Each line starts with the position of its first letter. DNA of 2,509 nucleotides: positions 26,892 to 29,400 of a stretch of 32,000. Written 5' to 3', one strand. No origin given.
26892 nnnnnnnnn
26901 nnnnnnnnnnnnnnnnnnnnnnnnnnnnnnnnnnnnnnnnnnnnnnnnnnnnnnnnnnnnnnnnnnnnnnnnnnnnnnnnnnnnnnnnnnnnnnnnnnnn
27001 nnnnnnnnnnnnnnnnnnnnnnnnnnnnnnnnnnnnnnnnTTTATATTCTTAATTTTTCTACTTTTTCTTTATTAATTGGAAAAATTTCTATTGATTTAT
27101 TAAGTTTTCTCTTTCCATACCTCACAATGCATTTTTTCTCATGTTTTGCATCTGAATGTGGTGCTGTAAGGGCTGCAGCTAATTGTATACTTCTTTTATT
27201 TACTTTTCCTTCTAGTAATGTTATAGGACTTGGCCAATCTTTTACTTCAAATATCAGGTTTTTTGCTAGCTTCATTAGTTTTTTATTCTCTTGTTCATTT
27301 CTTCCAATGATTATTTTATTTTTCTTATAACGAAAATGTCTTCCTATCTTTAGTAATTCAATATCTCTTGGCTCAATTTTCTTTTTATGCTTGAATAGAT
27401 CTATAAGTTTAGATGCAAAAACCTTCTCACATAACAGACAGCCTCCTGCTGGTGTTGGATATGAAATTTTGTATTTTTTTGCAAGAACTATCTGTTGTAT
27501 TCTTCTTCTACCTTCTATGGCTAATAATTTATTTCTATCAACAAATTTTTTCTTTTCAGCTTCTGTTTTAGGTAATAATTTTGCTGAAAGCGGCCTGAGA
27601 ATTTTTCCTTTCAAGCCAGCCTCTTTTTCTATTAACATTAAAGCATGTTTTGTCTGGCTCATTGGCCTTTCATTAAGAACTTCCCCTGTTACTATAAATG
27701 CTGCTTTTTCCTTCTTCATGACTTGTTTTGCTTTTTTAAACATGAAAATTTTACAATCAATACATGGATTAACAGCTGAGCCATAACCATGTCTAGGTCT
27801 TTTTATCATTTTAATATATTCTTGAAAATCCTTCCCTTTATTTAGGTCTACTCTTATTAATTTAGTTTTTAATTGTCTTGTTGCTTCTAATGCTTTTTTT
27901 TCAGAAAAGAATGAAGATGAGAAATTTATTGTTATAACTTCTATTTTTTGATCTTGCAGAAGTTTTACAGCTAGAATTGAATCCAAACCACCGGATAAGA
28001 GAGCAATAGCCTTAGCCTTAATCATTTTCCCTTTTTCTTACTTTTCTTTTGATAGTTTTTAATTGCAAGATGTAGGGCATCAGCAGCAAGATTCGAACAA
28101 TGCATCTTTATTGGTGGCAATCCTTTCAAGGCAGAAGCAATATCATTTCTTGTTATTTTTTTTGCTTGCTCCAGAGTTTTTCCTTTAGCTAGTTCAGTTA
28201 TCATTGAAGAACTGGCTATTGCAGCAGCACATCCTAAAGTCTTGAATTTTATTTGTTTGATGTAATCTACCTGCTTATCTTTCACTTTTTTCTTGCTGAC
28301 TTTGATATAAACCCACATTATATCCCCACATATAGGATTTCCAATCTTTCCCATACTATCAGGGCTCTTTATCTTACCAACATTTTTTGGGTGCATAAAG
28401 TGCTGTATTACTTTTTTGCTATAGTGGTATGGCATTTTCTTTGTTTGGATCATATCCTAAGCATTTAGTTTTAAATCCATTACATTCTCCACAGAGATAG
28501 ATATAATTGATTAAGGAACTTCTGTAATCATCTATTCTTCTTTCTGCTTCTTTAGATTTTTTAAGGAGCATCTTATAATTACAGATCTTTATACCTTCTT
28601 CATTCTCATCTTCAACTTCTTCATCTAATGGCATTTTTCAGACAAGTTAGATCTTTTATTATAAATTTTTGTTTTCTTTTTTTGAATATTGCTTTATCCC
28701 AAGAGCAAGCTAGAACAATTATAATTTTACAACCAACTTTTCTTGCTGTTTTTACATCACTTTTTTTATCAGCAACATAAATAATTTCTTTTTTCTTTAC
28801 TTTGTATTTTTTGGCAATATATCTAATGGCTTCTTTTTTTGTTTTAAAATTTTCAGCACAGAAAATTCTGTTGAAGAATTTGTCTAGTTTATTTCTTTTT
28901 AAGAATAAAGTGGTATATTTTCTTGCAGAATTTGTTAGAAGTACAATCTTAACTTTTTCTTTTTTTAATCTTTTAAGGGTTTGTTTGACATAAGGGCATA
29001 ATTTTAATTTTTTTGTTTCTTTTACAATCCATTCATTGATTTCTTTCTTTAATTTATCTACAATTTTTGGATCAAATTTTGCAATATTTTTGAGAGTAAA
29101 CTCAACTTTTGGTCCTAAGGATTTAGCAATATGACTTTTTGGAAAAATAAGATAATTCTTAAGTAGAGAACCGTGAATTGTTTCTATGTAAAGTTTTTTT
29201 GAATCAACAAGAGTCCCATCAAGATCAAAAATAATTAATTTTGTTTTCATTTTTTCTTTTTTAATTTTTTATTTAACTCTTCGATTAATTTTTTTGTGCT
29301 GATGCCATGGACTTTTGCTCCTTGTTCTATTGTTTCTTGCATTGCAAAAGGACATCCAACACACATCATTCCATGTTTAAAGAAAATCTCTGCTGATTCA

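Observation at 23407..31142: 7.7-kb, 15-gene spacer-less array fusing Fe-S assembly, tRNA thiolation and a transmembrane thiol-reductant relay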

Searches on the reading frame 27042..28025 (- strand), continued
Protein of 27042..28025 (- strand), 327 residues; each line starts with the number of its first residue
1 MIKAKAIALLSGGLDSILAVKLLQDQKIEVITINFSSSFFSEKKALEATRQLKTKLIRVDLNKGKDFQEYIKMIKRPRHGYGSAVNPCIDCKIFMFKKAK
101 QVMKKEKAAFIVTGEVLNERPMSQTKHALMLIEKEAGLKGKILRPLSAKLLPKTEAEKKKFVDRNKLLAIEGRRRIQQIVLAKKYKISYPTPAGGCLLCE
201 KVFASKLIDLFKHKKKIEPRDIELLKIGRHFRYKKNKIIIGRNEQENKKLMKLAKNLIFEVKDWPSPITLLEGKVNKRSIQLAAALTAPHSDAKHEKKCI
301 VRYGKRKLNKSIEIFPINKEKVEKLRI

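Call 20: find_encoding_contigs(protein=P0020, flank=10000, max_places=1)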
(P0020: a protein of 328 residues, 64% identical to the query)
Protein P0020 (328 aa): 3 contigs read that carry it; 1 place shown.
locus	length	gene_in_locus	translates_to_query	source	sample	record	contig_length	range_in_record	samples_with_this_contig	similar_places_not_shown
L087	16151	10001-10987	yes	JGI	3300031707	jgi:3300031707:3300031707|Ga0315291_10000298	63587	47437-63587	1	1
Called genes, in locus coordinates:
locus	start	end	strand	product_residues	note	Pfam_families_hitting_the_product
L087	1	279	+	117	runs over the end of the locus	-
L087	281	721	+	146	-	PF01252:Peptidase_A8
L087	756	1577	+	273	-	-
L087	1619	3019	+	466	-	PF00749:tRNA-synt_1c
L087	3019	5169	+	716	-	PF01751:Toprim, PF01131:Topoisom_bac, PF01396:Zn_ribbon_Top1 (weak)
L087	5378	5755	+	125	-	-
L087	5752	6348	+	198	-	PF00929:RNase_T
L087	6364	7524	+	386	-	PF00266:Aminotran_5, PF01212:Beta_elim_lyase (weak), PF01041:DegT_DnrJ_EryC1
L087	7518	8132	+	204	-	PF02457:DAC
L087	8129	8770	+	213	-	PF00300:His_Phos_1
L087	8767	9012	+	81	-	PF08984:DUF1858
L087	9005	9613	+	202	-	PF00702:Hydrolase, PF13419:HAD_2, PF13242:Hydrolase_like (weak)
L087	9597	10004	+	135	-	PF01592:NifU_N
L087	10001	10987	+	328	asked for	PF02568:ThiI, PF03054:tRNA_Me_trans (weak), PF18297:NFACT-R_2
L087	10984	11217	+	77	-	PF00462:Glutaredoxin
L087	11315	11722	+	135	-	-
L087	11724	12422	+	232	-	PF11139:SfLAP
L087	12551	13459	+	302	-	PF00070:Pyr_redox (faint), PF00890:FAD_binding_2 (faint), PF01134:GIDA (faint), PF01266:DAO (faint), PF01946:Thi4 (faint), PF03486:HI0933_like (faint), PF07992:Pyr_redox_2, PF13738:Pyr_redox_3, +1 more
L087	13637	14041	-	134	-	PF06210:DUF1003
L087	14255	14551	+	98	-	PF01022:HTH_5, PF12840:HTH_20 (faint)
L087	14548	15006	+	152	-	-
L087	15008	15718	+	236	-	PF02683:DsbD_TM, PF13386:DsbD_2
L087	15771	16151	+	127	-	?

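Call 21: find_encoding_contigs(protein=P0060, flank=10000, max_places=1)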
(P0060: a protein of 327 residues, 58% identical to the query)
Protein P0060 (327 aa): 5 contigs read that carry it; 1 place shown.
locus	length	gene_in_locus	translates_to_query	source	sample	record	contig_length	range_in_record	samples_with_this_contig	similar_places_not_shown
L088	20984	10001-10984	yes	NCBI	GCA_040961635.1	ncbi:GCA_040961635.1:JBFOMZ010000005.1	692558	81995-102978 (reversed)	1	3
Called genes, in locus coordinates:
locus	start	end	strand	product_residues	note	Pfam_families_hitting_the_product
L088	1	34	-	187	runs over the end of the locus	PF04011:LemA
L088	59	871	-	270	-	-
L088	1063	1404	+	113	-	-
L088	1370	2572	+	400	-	PF00266:Aminotran_5, PF01041:DegT_DnrJ_EryC1, PF01212:Beta_elim_lyase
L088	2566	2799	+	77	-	PF08984:DUF1858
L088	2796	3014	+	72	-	-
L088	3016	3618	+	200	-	PF00929:RNase_T, PF16473:Rv2179c-like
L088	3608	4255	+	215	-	PF12689:Acid_PPase (faint), PF00702:Hydrolase, PF03031:NIF (faint), PF12710:HAD, PF13344:Hydrolase_6 (faint), PF13419:HAD_2, PF13242:Hydrolase_like (weak)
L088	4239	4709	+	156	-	PF01592:NifU_N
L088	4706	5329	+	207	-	PF13419:HAD_2 (weak)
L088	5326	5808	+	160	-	PF24034:DUF7343, PF01047:MarR (weak)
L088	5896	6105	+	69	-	-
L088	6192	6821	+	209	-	PF00730:HhH-GPD, PF00633:HHH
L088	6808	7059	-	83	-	-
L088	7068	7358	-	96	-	PF14947:HTH_45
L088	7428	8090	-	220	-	-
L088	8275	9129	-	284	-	PF02661:Fic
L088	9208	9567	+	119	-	-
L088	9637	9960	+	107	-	-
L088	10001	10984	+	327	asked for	PF02568:ThiI (weak), PF03054:tRNA_Me_trans (faint), PF18297:NFACT-R_2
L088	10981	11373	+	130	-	-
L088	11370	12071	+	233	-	-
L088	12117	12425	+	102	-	PF00085:Thioredoxin, PF08534:Redoxin (faint), PF13728:TraF, PF14595:Thioredoxin_9, PF13098:Thioredoxin_2, PF13905:Thioredoxin_8 (faint)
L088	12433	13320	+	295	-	PF00890:FAD_binding_2 (weak), PF01134:GIDA (faint), PF01266:DAO (faint), PF01494:FAD_binding_3 (faint), PF07992:Pyr_redox_2, PF12831:FAD_oxidored (weak), PF13738:Pyr_redox_3, PF00070:Pyr_redox, +3 more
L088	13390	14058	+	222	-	PF00227:Proteasome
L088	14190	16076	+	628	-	PF17214:KH_TffA, PF23023:Anti-Pycsar_Apyc1 (weak), PF00753:Lactamase_B, PF16661:Lactamase_B_6, PF12706:Lactamase_B_2, PF10996:Beta-Casp, PF07521:RMMBL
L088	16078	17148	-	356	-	PF13406:SLT_2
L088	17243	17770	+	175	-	-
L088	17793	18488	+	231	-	PF05401:NodS (weak), PF02353:CMAS (weak), PF13489:Methyltransf_23, PF05175:MTS, PF13847:Methyltransf_31, PF08241:Methyltransf_11, PF08242:Methyltransf_12, PF13649:Methyltransf_25, +3 more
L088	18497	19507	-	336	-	PF06550:SPP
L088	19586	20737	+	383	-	PF00579:tRNA-synt_1b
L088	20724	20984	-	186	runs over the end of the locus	PF00561:Abhydrolase_1 (weak), PF06821:Ser_hydrolase, PF12697:Abhydrolase_6, PF12146:Hydrolase_4 (weak)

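Call 22: find_encoding_contigs(protein=P0048, flank=10000, max_places=1)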
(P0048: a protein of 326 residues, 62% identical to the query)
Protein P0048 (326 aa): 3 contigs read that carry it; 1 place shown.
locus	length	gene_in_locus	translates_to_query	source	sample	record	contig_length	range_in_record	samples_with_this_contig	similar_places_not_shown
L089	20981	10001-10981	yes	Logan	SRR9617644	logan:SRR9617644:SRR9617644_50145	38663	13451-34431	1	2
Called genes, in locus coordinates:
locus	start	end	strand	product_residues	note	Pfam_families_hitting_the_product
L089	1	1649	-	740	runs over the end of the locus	PF00403:HMA, PF08282:Hydrolase_3 (faint), PF00122:E1-E2_ATPase, PF00702:Hydrolase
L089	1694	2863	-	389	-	-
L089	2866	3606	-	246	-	PF01507:PAPS_reduct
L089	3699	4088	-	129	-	PF10865:DUF2703, PF13192:Thioredoxin_3 (weak)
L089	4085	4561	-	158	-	PF01978:TrmB (weak), PF24034:DUF7343, PF01047:MarR (weak), PF12802:MarR_2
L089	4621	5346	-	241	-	PF02535:Zip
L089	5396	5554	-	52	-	-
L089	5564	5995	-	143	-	PF01592:NifU_N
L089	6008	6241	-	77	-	PF08984:DUF1858, PF04405:ScdA_N (weak)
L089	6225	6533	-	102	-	-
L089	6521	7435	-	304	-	PF00291:PALP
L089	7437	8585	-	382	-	PF00266:Aminotran_5, PF01212:Beta_elim_lyase, PF01041:DegT_DnrJ_EryC1 (weak)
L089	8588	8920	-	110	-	-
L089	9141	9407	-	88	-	PF02943:FeThRed_B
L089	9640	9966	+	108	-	-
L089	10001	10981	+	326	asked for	PF02568:ThiI (weak), PF03054:tRNA_Me_trans (weak), PF06508:QueC (faint), PF18297:NFACT-R_2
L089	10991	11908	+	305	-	PF01171:ATP_bind_3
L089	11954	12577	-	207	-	-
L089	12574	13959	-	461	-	-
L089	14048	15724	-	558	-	PF03571:Peptidase_M49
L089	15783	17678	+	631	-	PF08915:tRNA-Thr_ED, PF00587:tRNA-synt_2b, PF03129:HGTP_anticodon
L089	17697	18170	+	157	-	-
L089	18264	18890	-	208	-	PF01209:Ubie_methyltran, PF03848:TehB, PF13489:Methyltransf_23, PF13847:Methyltransf_31, PF08241:Methyltransf_11, PF08242:Methyltransf_12, PF13649:Methyltransf_25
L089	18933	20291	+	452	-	PF04055:Radical_SAM, PF16199:Radical_SAM_C, PF00583:Acetyltransf_1 (weak), PF13673:Acetyltransf_10 (faint)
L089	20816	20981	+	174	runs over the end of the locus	PF14512:TM1586_NiRdase, PF00881:Nitroreductase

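Call 24: search_solved_structures(query=window:27042-28025:-, max_evalue=0.01)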
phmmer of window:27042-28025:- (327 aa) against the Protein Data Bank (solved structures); distinct sequences matched with E-value up to 0.01: 1.
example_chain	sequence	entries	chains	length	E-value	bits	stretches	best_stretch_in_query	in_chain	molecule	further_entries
2c5s_A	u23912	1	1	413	0.0078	18.8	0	4-146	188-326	PROBABLE THIAMINE BIOSYNTHESIS PROTEIN THII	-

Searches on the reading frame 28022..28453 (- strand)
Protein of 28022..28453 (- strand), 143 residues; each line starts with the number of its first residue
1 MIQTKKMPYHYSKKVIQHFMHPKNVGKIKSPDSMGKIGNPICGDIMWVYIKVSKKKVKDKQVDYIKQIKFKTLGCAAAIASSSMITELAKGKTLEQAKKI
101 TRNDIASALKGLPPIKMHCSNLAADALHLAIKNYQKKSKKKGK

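Call 3: search_protein_families(library=pfam, max_evalue=0.01, proteins=[window:28022-28453:-])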
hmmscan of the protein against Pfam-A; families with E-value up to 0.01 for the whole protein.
window:28022-28453:- (143 aa): 1 family
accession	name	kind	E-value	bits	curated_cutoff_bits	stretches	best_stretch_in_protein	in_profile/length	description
PF01592.21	NifU_N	-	4.3e-44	150.1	22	1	11-140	2-126/127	NifU-like N terminal domain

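Call 5: search_protein_families(library=ncbifam, max_evalue=0.1, proteins=[window:28022-28453:-])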
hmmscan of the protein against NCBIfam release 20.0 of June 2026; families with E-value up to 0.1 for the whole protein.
window:28022-28453:- (143 aa): 6 families
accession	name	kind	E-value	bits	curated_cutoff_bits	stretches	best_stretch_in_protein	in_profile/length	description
TIGR03419.1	NifU_clost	equivalog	1.2e-51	174.1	187.9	1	11-138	1-120/121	Fe-S cluster assembly scaffold protein NifU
TIGR01999.1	iscU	equivalog_domain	3.3e-37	127.4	192.4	1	11-138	1-123/124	Fe-S cluster assembly scaffold IscU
TIGR02000.1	NifU_proper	equivalog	1e-36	126.8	273.3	1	9-137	2-124/290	Fe-S cluster assembly protein NifU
TIGR01994.1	SUF_scaf_2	equivalog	6.2e-17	61.9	92.5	1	11-102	5-88/137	Fe-S cluster assembly sulfur transfer protein SufU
NF033886.1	T4SS_DotA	equivalog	0.057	12.3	500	1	33-95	227-286/790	type IVB secretion system protein DotA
NF010016.0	PRK13493.1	equivalog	0.071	12.9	369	1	67-126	131-190/227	chemoreceptor glutamine deamidase CheD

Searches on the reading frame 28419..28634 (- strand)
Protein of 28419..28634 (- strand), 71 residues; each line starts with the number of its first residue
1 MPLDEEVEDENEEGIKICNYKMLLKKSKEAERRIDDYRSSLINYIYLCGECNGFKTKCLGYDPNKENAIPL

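Call 3: search_protein_families(library=pfam, max_evalue=0.01, proteins=[window:28419-28634:-])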
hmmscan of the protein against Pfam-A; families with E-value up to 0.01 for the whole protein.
window:28419-28634:- (71 aa): 0 families

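Call 5: search_protein_families(library=ncbifam, max_evalue=0.1, proteins=[window:28419-28634:-])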
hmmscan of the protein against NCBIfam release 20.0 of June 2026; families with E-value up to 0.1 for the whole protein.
window:28419-28634:- (71 aa): 0 families

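Call 7: search_protein_families(library=pfam, max_evalue=10, proteins=[window:28419-28634:-])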
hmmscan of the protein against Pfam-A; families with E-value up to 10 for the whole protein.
window:28419-28634:- (71 aa): 0 families

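Call 58: search_protein_representatives(protein=window:28419-28634:-)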
Query: 71 residues. Proteins with E-value up to 0.001 (for the whole library): 1; up to 1e-10: 1; up to 1e-30: 1. The best 1 are listed.
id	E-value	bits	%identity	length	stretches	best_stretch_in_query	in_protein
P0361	7.7e-42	155.7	100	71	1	1-71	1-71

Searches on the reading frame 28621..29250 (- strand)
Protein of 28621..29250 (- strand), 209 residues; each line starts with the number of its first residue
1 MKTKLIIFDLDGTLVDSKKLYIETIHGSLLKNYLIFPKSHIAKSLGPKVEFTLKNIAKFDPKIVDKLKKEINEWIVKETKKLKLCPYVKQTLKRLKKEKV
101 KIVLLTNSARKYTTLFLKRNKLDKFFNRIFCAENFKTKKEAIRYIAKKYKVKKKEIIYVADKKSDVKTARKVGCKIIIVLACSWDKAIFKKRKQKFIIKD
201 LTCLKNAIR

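Call 3: search_protein_families(library=pfam, max_evalue=0.01, proteins=[window:28621-29250:-])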
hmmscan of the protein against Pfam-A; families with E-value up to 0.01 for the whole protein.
window:28621-29250:- (209 aa): 10 families
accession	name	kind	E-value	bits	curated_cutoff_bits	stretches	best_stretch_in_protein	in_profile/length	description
PF13419.12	HAD_2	-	1.3e-32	113.7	23.8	1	6-179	1-178/178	Haloacid dehalogenase-like hydrolase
PF00702.32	Hydrolase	-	1.8e-19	71.3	26.4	1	4-173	2-191/191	haloacid dehalogenase-like hydrolase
PF12710.13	HAD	-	1.9e-10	41.9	27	1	6-170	1-189/189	haloacid dehalogenase-like hydrolase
PF13344.12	Hydrolase_6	-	6.6e-07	29.8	27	1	83-174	14-100/101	Haloacid dehalogenase-like hydrolase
PF13242.12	Hydrolase_like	-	6.8e-06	26.3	22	1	136-202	4-73/75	HAD-hyrolase-like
PF12689.13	Acid_PPase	-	3.9e-05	24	27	1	75-179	36-150/169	Acid Phosphatase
PF08645.17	PNK3P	-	0.00033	20.9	22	0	68-150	21-92/161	Polynucleotide kinase 3 phosphatase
PF08282.18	Hydrolase_3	-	0.0012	19.1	20.9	0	6-21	1-16/255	haloacid dehalogenase-like hydrolase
PF03031.24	NIF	-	0.0017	18.5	21.8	0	4-174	1-129/160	NLI interacting factor-like phosphatase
PF05116.19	S6PP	-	0.0024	17.9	20.3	0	137-169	165-197/247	Sucrose-6F-phosphate phosphohydrolase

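Call 5: search_protein_families(library=ncbifam, max_evalue=0.1, proteins=[window:28621-29250:-])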
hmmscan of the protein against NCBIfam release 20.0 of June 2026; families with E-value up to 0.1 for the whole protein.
window:28621-29250:- (209 aa): 66 families (the best 25 are shown)
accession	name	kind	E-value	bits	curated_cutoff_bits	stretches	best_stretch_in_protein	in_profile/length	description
NF009695.0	PRK13222.1-2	equivalog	6e-21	75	225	1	2-206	5-220/226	phosphoglycolate phosphatase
NF009804.0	PRK13288.1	equivalog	6.8e-19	68.2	218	1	1-202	1-204/215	pyrophosphatase PpaX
TIGR01428.1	HAD_type_II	equivalog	1.1e-18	67.9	125.4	1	68-179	76-190/197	haloacid dehalogenase type II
TIGR02253.1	CTE7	subfamily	2.2e-15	57.1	169.75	1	4-200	3-216/221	TIGR02253 family HAD-type hydrolase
NF009697.0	PRK13222.1-4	equivalog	3.3e-15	56.1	327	1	4-178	8-192/232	phosphoglycolate phosphatase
NF009698.0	PRK13223.1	equivalog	9.4e-15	54.5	466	1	83-179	101-200/272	phosphoglycolate phosphatase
TIGR01449.2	PGP_bact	equivalog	4.3e-14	52.5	180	1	6-184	1-189/213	phosphoglycolate phosphatase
TIGR01662.1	HAD-SF-IIIA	subfamily_domain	6.1e-12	45.8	44.6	1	75-178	17-137/141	HAD-IIIA family hydrolase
TIGR02254.1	YjjG_YfnB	equivalog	1e-11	44.7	159.9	1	78-201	92-216/223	YjjG family noncanonical pyrimidine nucleotidase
TIGR01549.1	HAD-SF-IA-v1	subfamily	2.6e-11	44.2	23.3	1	83-173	62-149/149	HAD-IA family hydrolase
NF009694.0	PRK13222.1-1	equivalog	2.7e-11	43.3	415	1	75-177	105-208/252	phosphoglycolate phosphatase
TIGR02009.1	PGMB-YQAB-SF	subfamily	2.9e-11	43.9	153.35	1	6-179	4-186/186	beta-phosphoglucomutase family hydrolase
NF009699.0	PRK13225.1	equivalog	6.3e-11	42.3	368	1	5-184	64-240/273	phosphoglycolate phosphatase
TIGR01509.1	HAD-SF-IA-v3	subfamily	7.7e-10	39.1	29.4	1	6-179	2-154/154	HAD-IA family hydrolase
TIGR01993.1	Pyr-5-nucltdase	equivalog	1.5e-09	38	142.9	1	79-179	80-183/183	pyrimidine 5'-nucleotidase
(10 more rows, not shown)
